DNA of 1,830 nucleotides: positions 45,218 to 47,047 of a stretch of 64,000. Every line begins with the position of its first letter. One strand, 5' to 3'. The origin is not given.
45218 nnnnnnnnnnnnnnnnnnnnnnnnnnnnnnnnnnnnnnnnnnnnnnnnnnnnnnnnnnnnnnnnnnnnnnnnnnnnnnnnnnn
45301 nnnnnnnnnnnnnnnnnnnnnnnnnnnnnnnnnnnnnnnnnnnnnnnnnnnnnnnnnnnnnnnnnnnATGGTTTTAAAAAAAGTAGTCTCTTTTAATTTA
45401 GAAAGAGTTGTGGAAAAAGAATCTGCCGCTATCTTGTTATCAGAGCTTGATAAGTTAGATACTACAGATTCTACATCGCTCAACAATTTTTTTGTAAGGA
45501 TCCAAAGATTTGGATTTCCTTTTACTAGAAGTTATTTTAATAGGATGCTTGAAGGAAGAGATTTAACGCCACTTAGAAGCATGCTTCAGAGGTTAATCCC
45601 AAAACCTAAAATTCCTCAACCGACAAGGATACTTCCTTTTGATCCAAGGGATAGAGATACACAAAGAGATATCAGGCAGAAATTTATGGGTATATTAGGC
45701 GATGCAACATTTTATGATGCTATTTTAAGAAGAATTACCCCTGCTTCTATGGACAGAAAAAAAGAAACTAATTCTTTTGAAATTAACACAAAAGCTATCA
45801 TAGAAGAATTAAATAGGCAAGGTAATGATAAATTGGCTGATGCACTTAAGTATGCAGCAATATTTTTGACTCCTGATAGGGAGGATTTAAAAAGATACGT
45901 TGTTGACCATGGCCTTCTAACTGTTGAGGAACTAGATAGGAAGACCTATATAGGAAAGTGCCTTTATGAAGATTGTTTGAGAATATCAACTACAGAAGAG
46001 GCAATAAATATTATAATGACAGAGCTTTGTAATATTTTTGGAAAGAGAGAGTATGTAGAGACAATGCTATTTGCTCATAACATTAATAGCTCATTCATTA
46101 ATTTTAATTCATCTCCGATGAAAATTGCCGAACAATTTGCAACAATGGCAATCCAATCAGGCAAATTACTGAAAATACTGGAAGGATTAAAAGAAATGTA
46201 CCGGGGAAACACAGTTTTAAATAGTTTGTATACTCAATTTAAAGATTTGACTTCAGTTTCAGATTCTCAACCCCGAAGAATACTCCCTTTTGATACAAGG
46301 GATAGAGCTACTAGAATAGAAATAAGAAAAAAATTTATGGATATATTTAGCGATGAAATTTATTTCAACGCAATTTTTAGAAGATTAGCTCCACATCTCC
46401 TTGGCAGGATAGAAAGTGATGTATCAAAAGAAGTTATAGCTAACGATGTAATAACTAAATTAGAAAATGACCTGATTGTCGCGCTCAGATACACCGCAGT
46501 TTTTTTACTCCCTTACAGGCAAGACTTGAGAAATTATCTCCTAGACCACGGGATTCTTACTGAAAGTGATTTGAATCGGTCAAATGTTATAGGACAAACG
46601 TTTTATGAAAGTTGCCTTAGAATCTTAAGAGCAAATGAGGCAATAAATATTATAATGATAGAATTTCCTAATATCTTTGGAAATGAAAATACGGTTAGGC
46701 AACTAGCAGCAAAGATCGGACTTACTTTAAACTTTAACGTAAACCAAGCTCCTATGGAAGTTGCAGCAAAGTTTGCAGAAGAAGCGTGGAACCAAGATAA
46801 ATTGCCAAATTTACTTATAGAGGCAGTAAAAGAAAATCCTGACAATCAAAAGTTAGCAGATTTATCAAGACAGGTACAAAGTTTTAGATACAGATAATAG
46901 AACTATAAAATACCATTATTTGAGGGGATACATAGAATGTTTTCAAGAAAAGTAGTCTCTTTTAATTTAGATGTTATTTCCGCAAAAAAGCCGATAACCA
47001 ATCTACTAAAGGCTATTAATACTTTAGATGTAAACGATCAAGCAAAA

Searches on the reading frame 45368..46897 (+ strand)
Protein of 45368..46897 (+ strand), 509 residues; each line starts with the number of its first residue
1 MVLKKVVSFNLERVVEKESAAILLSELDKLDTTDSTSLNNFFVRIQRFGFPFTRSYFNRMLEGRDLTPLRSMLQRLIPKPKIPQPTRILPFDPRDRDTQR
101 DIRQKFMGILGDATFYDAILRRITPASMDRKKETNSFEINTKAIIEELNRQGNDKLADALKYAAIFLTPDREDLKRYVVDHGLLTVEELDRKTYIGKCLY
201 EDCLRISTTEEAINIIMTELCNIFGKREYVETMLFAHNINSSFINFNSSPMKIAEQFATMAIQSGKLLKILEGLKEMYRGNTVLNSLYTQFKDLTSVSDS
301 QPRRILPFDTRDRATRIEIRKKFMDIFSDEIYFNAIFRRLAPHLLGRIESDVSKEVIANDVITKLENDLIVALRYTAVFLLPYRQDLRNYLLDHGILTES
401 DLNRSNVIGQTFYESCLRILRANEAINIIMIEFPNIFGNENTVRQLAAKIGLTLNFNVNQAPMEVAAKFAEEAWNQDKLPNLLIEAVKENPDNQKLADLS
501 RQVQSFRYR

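Call 6: search_protein_families(library=ncbifam, proteins=[window:45368-46897:+], max_evalue=0.01)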
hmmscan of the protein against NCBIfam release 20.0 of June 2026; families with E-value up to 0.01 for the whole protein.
window:45368-46897:+ (509 aa): 1 family
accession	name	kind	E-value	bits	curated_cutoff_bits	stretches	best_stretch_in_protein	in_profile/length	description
NF005021.0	PRK06425.1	equivalog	8e-06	25.2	353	1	135-213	246-321/335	histidinol-phosphate aminotransferase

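Call 69: search_protein_families(library=pfam, proteins=[window:45368-46897:+], max_evalue=0.001)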
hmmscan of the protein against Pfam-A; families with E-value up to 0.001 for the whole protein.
window:45368-46897:+ (509 aa): 1 family
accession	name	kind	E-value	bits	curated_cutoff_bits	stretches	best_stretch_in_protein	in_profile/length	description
PF19955.5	EAD1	-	2.4e-09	37.9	24.2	1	436-503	18-89/90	Effector-associated domain 1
